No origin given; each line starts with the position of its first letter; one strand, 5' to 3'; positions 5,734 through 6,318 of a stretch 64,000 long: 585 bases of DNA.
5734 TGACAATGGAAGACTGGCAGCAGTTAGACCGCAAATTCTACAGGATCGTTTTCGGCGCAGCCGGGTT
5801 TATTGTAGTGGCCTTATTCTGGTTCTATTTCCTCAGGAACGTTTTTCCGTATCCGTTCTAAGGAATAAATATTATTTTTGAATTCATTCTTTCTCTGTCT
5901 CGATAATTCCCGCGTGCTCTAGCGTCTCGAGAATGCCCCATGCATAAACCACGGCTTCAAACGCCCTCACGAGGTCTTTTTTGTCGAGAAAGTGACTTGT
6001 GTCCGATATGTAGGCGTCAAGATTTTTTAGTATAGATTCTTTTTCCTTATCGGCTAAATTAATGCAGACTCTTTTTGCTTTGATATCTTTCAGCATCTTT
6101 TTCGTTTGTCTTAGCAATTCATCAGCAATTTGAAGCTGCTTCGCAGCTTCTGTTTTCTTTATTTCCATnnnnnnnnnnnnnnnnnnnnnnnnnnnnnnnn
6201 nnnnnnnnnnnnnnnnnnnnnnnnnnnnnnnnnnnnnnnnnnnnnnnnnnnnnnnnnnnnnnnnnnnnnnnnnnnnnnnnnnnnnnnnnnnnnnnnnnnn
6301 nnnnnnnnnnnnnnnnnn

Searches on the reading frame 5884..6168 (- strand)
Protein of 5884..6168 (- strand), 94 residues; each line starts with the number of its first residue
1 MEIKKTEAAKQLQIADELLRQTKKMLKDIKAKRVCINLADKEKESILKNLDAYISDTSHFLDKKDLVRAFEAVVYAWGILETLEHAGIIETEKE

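Call 99: search_protein_families(library=pfam, proteins=[window:5884-6168:-], max_evalue=0.00001)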
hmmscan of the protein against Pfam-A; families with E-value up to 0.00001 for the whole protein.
window:5884-6168:- (94 aa): 1 family
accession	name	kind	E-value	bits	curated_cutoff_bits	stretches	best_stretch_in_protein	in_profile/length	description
PF04010.18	DUF357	-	1.1e-12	48.2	29.4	1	21-89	5-73/73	Protein of unknown function (DUF357)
